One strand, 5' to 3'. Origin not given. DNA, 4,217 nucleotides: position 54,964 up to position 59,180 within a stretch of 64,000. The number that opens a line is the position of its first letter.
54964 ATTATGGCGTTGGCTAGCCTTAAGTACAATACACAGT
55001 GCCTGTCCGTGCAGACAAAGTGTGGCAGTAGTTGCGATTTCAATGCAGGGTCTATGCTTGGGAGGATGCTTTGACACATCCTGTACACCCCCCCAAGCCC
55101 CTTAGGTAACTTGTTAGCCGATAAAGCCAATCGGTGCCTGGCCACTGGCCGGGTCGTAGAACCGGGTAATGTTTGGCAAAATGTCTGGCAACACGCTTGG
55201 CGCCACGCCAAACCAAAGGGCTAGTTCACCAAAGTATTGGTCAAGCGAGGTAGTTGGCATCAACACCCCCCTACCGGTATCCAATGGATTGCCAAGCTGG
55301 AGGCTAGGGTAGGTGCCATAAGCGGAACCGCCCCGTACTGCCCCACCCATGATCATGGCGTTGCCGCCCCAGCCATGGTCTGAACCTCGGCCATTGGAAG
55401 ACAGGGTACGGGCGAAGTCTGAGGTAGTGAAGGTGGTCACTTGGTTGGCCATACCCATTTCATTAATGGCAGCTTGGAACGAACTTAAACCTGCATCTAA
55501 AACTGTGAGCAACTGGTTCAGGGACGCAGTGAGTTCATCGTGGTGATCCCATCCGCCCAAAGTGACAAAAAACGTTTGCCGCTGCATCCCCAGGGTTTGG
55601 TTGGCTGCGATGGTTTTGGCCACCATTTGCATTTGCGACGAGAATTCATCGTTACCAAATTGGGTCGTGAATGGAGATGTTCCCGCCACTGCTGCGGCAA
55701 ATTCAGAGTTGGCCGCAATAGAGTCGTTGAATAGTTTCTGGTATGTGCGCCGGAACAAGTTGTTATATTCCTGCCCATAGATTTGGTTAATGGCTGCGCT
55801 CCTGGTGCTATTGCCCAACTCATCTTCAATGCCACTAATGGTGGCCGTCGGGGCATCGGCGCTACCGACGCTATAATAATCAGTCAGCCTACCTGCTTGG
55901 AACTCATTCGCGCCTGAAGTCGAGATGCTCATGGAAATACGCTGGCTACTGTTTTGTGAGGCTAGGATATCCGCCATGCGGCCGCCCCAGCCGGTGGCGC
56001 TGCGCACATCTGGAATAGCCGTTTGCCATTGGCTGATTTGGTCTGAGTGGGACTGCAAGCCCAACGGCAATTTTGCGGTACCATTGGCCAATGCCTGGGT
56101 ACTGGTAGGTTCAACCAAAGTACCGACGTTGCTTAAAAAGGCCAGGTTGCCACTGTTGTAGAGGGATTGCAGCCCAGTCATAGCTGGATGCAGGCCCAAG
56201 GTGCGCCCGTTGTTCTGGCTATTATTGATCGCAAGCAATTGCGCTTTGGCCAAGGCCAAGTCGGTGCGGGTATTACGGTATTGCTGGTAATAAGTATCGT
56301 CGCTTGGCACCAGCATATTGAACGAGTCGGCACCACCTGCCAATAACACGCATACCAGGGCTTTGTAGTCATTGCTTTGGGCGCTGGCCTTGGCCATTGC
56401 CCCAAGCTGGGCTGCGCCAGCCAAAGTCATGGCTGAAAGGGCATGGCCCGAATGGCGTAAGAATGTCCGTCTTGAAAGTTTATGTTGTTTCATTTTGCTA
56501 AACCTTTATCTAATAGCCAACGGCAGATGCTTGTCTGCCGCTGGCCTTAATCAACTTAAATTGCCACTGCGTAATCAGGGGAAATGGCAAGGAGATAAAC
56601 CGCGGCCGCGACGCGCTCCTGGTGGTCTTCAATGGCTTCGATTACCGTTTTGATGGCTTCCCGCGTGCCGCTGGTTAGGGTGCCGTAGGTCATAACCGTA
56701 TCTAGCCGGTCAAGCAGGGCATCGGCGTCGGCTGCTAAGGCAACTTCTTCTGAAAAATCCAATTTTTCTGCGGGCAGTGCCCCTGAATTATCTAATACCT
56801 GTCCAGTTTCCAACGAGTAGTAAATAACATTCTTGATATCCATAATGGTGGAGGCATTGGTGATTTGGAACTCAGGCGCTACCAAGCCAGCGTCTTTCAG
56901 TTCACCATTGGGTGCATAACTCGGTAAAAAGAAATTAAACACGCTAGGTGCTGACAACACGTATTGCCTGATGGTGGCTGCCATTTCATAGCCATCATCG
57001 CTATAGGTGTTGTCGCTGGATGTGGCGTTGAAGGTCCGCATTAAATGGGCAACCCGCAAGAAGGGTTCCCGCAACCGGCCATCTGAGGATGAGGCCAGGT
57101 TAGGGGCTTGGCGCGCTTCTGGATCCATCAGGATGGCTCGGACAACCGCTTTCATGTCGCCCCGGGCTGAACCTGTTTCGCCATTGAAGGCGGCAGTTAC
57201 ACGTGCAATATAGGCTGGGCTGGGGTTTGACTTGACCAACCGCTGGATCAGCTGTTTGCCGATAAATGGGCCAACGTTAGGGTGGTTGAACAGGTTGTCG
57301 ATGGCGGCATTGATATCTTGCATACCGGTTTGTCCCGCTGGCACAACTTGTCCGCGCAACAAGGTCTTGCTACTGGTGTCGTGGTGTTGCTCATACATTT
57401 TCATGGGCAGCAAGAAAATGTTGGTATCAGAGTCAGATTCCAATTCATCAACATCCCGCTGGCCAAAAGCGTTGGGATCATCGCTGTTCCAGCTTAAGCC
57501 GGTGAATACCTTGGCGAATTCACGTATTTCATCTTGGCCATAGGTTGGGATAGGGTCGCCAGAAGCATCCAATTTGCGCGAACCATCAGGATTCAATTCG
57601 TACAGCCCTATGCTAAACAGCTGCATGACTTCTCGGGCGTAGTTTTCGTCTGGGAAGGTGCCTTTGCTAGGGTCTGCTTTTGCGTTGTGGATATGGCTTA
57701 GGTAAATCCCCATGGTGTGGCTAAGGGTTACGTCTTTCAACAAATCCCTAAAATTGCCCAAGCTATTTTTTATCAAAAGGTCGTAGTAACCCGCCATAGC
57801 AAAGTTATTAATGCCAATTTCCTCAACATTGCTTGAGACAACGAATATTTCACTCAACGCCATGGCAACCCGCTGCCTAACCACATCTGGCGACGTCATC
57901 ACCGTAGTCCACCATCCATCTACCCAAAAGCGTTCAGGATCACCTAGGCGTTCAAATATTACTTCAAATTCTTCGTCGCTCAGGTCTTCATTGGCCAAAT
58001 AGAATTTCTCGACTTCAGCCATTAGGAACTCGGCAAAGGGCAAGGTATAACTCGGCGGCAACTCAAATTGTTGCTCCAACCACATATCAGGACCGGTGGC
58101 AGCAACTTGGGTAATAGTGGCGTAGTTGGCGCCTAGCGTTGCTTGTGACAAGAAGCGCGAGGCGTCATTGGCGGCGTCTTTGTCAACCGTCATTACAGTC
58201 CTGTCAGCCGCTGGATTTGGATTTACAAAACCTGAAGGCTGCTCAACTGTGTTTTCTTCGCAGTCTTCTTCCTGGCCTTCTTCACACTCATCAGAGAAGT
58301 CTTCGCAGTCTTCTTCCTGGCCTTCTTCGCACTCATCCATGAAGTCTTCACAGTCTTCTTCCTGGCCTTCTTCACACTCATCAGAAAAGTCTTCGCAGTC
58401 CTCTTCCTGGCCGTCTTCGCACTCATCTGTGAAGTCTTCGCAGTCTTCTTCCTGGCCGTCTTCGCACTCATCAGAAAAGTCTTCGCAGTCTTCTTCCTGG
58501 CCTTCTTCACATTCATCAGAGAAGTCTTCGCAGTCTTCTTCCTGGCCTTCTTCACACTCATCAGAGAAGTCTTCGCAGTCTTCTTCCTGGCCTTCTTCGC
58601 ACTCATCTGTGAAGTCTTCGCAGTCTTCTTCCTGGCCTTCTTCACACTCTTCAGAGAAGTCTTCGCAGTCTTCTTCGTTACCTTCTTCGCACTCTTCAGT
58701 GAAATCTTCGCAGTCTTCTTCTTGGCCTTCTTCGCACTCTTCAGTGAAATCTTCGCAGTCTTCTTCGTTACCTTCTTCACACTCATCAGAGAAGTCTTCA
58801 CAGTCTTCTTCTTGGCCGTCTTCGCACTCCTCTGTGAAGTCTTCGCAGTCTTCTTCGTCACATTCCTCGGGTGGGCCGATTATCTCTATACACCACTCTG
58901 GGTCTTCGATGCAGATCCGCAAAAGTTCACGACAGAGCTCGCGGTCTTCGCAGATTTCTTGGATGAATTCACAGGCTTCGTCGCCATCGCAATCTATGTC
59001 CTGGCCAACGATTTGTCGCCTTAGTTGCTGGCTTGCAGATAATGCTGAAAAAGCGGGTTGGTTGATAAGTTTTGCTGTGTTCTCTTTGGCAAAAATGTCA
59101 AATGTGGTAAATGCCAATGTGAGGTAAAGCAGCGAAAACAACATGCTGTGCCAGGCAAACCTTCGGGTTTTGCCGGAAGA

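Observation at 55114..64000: ECF-sigma-linked envelope cluster encoding two unrelated hyper-acidic tandem-repeat proteins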

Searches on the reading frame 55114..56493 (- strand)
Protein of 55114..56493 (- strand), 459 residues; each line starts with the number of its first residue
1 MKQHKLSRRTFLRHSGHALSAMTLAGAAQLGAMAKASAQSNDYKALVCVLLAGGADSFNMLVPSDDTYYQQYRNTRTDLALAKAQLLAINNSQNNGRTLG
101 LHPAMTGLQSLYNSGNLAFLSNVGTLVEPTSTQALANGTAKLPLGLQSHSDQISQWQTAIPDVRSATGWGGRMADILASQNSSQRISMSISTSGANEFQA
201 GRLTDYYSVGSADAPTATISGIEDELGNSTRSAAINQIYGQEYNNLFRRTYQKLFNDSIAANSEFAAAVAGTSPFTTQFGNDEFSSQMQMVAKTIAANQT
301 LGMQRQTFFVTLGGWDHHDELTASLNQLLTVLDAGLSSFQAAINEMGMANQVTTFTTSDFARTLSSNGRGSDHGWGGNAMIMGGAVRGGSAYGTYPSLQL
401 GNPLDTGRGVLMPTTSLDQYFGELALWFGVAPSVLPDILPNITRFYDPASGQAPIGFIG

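Call 4: search_protein_families(library=pfam, proteins=[window:55114-56493:-], max_evalue=0.01)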
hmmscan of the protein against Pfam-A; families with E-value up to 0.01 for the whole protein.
window:55114-56493:- (459 aa): 1 family
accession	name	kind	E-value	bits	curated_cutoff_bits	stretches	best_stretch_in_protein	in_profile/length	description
PF07394.17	DUF1501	-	1e-35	124.1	27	1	44-401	2-342/390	Protein of unknown function (DUF1501)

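Call 5: search_protein_families(library=ncbifam, proteins=[window:55114-56493:-], max_evalue=0.01)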
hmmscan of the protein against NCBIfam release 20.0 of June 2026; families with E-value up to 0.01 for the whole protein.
window:55114-56493:- (459 aa): 0 families

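Call 26: search_solved_structures(query=window:55114-56493:-, max_evalue=1)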
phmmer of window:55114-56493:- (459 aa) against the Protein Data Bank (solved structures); distinct sequences matched with E-value up to 1: 0.

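Call 81: search_solved_structures(query=A5, max_evalue=10, show_alignments=3)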
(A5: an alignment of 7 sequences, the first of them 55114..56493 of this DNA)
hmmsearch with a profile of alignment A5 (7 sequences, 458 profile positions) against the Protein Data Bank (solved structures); distinct sequences matched with E-value up to 10: 2.
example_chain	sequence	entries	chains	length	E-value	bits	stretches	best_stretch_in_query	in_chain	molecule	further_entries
4rsx_A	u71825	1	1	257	0.43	12.5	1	79-169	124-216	Type III effector HopA1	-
8e4v_A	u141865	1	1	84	0.65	11.9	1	239-315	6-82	Isoform 3 of Histone acetyltransferase KAT6B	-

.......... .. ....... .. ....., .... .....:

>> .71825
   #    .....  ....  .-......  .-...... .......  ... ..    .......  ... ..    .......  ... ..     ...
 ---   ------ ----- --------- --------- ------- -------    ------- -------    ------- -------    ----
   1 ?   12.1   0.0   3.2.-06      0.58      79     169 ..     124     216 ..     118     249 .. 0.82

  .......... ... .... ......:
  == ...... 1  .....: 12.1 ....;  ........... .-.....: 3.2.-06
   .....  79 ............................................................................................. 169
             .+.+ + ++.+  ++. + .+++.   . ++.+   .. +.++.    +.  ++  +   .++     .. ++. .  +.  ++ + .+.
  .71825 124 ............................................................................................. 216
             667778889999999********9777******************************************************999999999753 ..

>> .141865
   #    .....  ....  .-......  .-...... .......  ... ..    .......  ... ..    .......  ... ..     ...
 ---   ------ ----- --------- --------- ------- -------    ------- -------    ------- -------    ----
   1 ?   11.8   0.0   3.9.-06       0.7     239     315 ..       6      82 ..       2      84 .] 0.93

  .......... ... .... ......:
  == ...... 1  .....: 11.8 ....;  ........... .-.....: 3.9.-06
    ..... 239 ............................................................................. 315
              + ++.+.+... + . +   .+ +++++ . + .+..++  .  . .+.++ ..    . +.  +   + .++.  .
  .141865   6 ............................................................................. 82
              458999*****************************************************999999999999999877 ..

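Call 82: search_protein_families(library=pfam, proteins=[window:55114-56493:-], max_evalue=10)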
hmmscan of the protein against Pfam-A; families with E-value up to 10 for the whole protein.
window:55114-56493:- (459 aa): 1 family
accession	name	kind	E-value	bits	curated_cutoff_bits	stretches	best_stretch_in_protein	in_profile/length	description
PF07394.17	DUF1501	-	1e-35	124.1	27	1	44-401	2-342/390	Protein of unknown function (DUF1501)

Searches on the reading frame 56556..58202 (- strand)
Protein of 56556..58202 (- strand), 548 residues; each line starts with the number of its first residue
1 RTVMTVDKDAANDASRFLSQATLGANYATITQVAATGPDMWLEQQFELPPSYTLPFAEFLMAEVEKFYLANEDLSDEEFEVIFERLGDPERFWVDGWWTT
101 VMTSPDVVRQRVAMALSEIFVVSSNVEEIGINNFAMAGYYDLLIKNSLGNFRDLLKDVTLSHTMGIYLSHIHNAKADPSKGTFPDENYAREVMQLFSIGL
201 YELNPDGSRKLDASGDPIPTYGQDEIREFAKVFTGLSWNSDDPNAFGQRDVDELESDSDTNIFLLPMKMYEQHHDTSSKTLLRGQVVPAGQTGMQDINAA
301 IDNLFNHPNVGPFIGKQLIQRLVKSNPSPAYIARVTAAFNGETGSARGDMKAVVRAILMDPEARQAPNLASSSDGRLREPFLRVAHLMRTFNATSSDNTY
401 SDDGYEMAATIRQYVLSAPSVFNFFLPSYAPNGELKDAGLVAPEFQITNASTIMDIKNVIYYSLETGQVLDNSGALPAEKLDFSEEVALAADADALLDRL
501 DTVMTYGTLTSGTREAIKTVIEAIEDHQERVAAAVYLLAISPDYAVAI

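Call 29: search_solved_structures(query=window:56556-58202:-, max_evalue=1)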
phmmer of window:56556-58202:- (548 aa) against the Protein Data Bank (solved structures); distinct sequences matched with E-value up to 1: 0.

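Call 68: predict_structure(alignment_id=A2)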
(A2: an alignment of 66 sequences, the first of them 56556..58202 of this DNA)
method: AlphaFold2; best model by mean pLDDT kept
length: 548 residues; sequences in the alignment: 66
mean_pLDDT: 89.6   pTM: 0.92
mean pLDDT of the five models: 89.6, 88.5, 88.0, 87.8, 87.7
residues with pLDDT >= 90: 367; 70-90: 139; 50-70: 33; < 50: 9
segments of 3 or more residues with pLDDT < 50: 421-427
pLDDT, mean of each block of 10 residues (from residue 1): 94 96 96 98 98 96 92 89 89 94 97 93 87 95 98 97 91 91 86 81 95 95 94 94 85 67 93 96 96 97 97 94 90 98 96 98 89 76 91 92 85 76 48 62 55 83 89 87 95 98 94 96 97 94 75
secondary structure, 60 per line:
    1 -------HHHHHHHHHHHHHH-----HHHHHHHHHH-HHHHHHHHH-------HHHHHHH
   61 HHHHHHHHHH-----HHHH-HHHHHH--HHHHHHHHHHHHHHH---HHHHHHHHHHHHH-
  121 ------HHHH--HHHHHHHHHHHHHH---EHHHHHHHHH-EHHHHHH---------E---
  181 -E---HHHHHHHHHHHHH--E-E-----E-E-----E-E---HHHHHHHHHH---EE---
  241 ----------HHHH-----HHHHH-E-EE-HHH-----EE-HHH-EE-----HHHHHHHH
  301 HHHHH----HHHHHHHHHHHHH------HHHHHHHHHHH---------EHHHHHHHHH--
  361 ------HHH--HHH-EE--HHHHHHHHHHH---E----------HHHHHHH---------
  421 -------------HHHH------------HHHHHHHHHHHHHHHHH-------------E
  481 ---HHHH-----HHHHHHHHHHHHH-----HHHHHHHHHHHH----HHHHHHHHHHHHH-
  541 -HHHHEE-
elements in order: H8-21 H27-36 H38-46 H54-70 H76-79 H81-86 H89-103 H107-119 H127-130 H133-146 H151-159 H162-167 H186-198 H223-232 H251-254 H260-264 H293-305 H310-322 H329-339 H350-358 H380-390 H405-411 H434-437 H450-466 H484-487 H493-505 H511-522 H527-539 H542-545

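Call 71: fold_search(model_id=the predicted structure, library=pdb)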
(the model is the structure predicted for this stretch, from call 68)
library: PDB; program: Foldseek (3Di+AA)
matches with E <= 10: 96; with E <= 0.001: 0
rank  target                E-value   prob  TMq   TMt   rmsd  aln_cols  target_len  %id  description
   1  7vop_Y                3.4e-01  0.06  0.12  0.10  28.6       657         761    9  Cryo-EM structure of Xenopus laevis nuclear pore complex cytoplasmic ring subunit (released 2022-02-02)
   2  4ecg                  6.5e-01  0.06  0.14  0.18  22.9       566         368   12  Crystal structure of a putative iron-regulated protein A precursor (BDI_2603) from Parabacteroides distasonis ATCC 8503  (released 2012-04-11)
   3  7r5k_00               8.6e-01  0.02  0.10  0.08  28.9       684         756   10  Human nuclear pore complex (constricted) (released 2022-06-22)
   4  6rw6_A                9.5e-01  0.03  0.12  0.05  29.0       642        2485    8  Cryo-EM structure of Photorhabdus luminescens TcdA1 (released 2019-10-23)
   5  8xvg_L                9.5e-01  0.03  0.10  0.04  29.4       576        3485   12  Structure of human NuA4/TIP60 complex (released 2024-07-24)
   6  7vop_V                1.4e+00  0.03  0.13  0.10  28.1       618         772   10  Cryo-EM structure of Xenopus laevis nuclear pore complex cytoplasmic ring subunit (released 2022-02-02)
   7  9nor_A                1.8e+00  0.04  0.05  0.04  15.1       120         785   12  Human sweet taste receptor composed of TAS1R2 and TAS1R3 GPCRs from the combined datasets (released 2025-05-14)
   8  8pkp_O                2.1e+00  0.01  0.08  0.07  30.9       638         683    9  Cryo-EM structure of the apo Anaphase-promoting complex/cyclosome (APC/C) at 3.2 Angstrom resolution (released 2023-07-19)
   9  7tfj_E                2.2e+00  0.06  0.08  0.12  14.9       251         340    9  Atomic model of S. cerevisiae clamp-clamp loader complex PCNA-RFC bound to DNA with a closed clamp ring (released 2022-11-16)
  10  5llu                  2.2e+00  0.01  0.09  0.11  27.1       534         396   10  Structure of the thermostabilized EAAT1 cryst-II mutant in complex with L-ASP (released 2017-04-19)
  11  4f35_B                2.3e+00  0.01  0.08  0.10  23.7       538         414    9  Crystal Structure of a bacterial dicarboxylate/sodium symporter (released 2012-10-24)
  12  6gx9_B                2.5e+00  0.02  0.12  0.09  22.2       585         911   12  Crystal structure of the TNPO3 - CPSF6 RSLD complex (released 2019-03-13)
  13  8fni_6                2.5e+00  0.02  0.12  0.13  26.7       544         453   11  Cryo-EM structure of RNase-treated RESC-B in trypanosomal RNA editing (released 2023-07-19)
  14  9g9m_A                2.6e+00  0.01  0.09  0.11  25.0       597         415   11  Lipid III flippase WzxE with NB10 and NB7 nanobodies in outward-facing conformation - crystal 1 (released 2025-01-22)
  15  3v1x                  2.9e+00  0.02  0.09  0.12  18.5       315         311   11  Crystal structure of 2-methylisoborneol synthase from Streptomyces coelicolor A3(2) in complex with Mg2+ and 2-fluoroger (released 2012-04-11)
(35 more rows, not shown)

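Call 93: find_related_loci(query=A2, collection=metagenome_contigs, flank=10000)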
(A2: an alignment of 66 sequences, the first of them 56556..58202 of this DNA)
Query A2 (548 aa) in metagenome_contigs; peptide patterns used: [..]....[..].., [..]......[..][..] (x = any residue, [..] = any of these).
600 stretches matched a pattern (row limit reached: there are more); 564 encode a relative of the query (tblastn E <= 1e-3); the best 80 are kept; 80 distinct loci.
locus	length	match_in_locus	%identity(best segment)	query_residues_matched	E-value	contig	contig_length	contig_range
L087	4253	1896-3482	57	2-548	0e+0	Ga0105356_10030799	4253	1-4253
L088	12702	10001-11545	53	14-548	8e-175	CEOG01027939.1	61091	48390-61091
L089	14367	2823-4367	52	14-548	2e-169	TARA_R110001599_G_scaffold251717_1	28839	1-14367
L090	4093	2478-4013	51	13-546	7e-175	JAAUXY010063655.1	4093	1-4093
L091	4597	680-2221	51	13-548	3e-173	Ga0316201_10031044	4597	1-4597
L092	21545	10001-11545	52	14-548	8e-168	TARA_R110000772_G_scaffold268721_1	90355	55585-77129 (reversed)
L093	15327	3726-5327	56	1-548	0e+0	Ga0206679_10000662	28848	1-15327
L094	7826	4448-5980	51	14-546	4e-167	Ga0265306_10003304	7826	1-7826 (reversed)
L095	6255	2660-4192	51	14-546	2e-168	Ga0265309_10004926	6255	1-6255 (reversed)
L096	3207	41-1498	53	41-548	9e-175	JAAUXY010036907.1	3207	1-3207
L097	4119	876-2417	51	13-548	1e-171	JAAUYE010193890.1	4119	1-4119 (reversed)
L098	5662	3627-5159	51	13-545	6e-168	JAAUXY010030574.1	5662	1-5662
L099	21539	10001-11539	50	12-546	4e-165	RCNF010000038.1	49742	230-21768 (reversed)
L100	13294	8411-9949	52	14-548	7e-165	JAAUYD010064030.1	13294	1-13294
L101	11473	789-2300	51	22-548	1e-163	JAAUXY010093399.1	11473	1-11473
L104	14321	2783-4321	50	12-546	6e-162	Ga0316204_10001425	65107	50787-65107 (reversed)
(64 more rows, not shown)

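Call 108: search_protein_families(library=pfam, proteins=[L099:12953-13501:+, L099:13488-13901:+, L099:13888-14295:+, L099:14446-14961:+, L099:14990-15754:+, L104:5725-6279:+, L095:5659-6222:+], max_evalue=0.001)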
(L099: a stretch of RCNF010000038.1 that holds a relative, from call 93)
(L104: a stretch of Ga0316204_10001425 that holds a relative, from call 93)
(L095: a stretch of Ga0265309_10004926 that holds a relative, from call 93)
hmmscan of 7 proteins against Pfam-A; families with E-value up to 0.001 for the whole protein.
L099:12953-13501:+ (182 aa): 5 families
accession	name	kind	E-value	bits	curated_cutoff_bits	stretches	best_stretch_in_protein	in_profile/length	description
PF08281.18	Sigma70_r4_2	-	3.4e-15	55.8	25.7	1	118-170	2-54/54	Sigma-70, region 4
PF04545.22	Sigma70_r4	-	2.1e-10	40.4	24.1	1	125-170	3-48/50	Sigma-70, region 4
PF04542.20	Sigma70_r2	-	4.5e-10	39.6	24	1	26-87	1-64/71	Sigma-70 region 2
PF07638.17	Sigma70_ECF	-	3.7e-07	30.7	21.1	1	11-174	7-183/185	ECF sigma factor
PF00196.25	GerE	-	6.9e-05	22.8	23.5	1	127-178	3-53/57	Bacterial regulatory proteins, luxR family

L099:13488-13901:+ (137 aa): 0 families

L099:13888-14295:+ (135 aa): 0 families

L099:14446-14961:+ (171 aa): 1 family
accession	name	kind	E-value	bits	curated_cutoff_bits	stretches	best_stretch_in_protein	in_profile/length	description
PF02469.27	Fasciclin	-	6.5e-42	143.1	22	1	48-170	2-123/123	Fasciclin domain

L099:14990-15754:+ (254 aa): 3 families
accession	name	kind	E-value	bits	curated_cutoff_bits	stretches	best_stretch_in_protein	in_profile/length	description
PF00106.31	adh_short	-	4.4e-16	59.4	26.6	1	19-211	3-191/195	short chain dehydrogenase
PF13561.12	adh_short_C2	-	2.9e-10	40.6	27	1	63-211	48-185/236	Enoyl-(Acyl carrier protein) reductase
PF01118.30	Semialdhyde_dh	-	2e-05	25.5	26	1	18-94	1-75/121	Semialdehyde dehydrogenase, NAD binding domain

L104:5725-6279:+ (185 aa): 4 families
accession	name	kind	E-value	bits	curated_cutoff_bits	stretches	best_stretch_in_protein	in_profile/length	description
PF08281.18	Sigma70_r4_2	-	2.2e-14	53.3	25.7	1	121-169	2-50/54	Sigma-70, region 4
PF04542.20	Sigma70_r2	-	1.8e-11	44.1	24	1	29-90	1-64/71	Sigma-70 region 2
PF04545.22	Sigma70_r4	-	7.2e-11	41.9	24.1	1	128-175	3-50/50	Sigma-70, region 4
PF07638.17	Sigma70_ECF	-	1.2e-05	25.7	21.1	1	13-177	6-183/185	ECF sigma factor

L095:5659-6222:+ (188 aa): 5 families
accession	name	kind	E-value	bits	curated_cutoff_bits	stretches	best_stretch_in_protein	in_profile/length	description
PF08281.18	Sigma70_r4_2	-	2.9e-15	56.1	25.7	1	124-176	2-54/54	Sigma-70, region 4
PF04545.22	Sigma70_r4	-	1.1e-11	44.5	24.1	1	131-177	3-49/50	Sigma-70, region 4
PF04542.20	Sigma70_r2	-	2.1e-11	43.9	24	1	33-98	2-69/71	Sigma-70 region 2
PF07638.17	Sigma70_ECF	-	1.9e-08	34.9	21.1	1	16-179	6-182/185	ECF sigma factor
PF00196.25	GerE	-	0.00037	20.5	23.5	1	134-177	4-46/57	Bacterial regulatory proteins, luxR family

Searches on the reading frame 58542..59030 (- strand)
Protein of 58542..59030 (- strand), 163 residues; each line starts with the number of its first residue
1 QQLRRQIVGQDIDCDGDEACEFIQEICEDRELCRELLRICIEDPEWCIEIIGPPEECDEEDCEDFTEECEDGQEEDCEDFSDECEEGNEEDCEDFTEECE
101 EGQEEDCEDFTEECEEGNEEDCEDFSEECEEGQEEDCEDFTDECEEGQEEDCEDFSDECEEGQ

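Call 103: search_protein_families(library=pfam, proteins=[window:58542-59030:-], max_evalue=10)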
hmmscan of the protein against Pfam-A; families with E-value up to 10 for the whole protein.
seq(163 aa): 0 families

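Call 104: search_solved_structures(query=window:58632-59030:-, max_evalue=10)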
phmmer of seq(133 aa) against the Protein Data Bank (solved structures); distinct sequences matched with E-value up to 10: 4.
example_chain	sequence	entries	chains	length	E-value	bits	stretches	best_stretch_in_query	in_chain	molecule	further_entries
2nd2_A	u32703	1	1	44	0.036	17.4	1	92-130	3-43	De novo mini protein HHH_06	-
6w2v_A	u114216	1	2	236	1.6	12.1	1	59-103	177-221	Junction 23 DHR14-DHR18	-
6xss_A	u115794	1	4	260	5.5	10.4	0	27-47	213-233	C4_nat_HFuse-7900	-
5cwi_A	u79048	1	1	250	5.8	10.3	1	67-133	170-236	Designed helical repeat protein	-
